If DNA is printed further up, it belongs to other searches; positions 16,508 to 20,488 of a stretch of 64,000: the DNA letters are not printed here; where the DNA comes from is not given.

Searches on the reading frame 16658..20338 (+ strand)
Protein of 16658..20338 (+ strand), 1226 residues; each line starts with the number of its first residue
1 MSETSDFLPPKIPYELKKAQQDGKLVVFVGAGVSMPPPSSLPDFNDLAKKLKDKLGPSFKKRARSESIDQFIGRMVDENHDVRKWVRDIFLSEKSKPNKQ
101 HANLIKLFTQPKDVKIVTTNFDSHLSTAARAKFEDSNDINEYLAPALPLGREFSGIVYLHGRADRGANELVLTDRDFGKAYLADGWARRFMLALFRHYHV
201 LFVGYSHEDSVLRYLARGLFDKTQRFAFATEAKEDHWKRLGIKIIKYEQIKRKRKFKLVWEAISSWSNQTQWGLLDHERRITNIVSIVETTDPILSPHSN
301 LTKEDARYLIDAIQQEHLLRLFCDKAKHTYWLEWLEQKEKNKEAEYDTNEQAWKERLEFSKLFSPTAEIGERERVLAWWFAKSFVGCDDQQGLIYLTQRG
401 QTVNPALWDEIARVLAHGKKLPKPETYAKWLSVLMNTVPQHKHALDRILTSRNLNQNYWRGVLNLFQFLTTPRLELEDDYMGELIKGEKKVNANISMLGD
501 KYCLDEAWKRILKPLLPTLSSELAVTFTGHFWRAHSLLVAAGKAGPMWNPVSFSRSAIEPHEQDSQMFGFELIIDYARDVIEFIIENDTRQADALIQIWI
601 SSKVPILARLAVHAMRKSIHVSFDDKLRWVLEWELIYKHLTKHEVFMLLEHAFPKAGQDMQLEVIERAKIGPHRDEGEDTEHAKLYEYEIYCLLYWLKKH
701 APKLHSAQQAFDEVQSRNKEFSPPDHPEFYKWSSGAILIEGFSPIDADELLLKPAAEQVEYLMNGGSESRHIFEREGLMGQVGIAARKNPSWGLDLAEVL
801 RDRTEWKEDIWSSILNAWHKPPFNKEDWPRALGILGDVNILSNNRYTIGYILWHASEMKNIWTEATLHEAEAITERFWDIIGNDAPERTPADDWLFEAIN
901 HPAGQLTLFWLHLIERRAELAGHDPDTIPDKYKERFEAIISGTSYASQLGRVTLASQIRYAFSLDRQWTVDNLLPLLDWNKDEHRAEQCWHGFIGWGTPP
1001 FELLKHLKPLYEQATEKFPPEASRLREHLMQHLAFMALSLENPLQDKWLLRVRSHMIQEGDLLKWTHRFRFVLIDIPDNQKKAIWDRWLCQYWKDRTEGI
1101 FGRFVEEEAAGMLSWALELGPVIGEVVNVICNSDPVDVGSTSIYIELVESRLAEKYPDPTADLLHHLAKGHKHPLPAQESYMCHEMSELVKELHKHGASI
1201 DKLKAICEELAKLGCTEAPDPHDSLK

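Call 6: search_protein_families(library=pfam, proteins=[window:16658-20338:+], max_evalue=0.1)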
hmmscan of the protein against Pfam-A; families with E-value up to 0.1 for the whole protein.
window:16658-20338:+ (1226 aa): 2 families
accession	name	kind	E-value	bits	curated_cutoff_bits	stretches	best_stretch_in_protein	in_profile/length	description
PF13289.12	SIR2_2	-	4.8e-18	66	24.5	1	116-238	3-134/141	SIR2-like domain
PF13212.11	DUF4020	-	1.8e-05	25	22.7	1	1056-1133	22-103/182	Domain of unknown function (DUF4020)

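Call 63: search_protein_families(library=padloc, proteins=[window:16658-20335:+], max_evalue=0.01)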
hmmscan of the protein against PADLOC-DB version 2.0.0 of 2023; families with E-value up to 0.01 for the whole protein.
window:16658-20335:+ (1226 aa): 8 families
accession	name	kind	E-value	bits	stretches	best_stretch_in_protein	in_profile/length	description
PDLC04167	Dsr1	-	8.9e-80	266.8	1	10-1179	8-1211/1248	-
PDLC02183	Dsr1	-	5.1e-65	217.9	2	10-279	8-303/1275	-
PDLC04166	Dsr1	-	2.3e-28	96.5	2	556-1075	553-1076/1227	-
PDLC00407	ThsA1|ThsA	-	3.2e-10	37.2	1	16-253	13-245/478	STALD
PDLC03856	LmuA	-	3.9e-09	34.2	1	15-249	7-253/433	-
PDLC00409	ThsA1|ThsA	-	3.6e-07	27.8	1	15-216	13-206/242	STALD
PDLC04968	PDC-S25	-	9.4e-07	26.2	1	43-214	68-236/517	-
PDLC04087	SIR2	-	0.0011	15.9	0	24-77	18-69/343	-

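Call 64: search_protein_families(library=ncbifam, proteins=[window:16658-20335:+], max_evalue=0.01)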
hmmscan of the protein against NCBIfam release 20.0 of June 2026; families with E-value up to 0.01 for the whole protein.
window:16658-20335:+ (1226 aa): 3 families
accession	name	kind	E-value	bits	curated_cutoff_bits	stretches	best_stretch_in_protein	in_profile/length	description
NF041818.1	Dsr1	equivalog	2.4e-90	303.9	1400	2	10-285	8-307/1263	anti-phage defense-associated sirtuin Dsr1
NF001752.0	PRK00481.1-1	equivalog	2e-05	24.3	221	1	20-128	12-113/242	NAD-dependent protein deacylase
NF001754.0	PRK00481.1-4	equivalog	0.0075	15.4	252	0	21-125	14-110/244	NAD-dependent protein deacylase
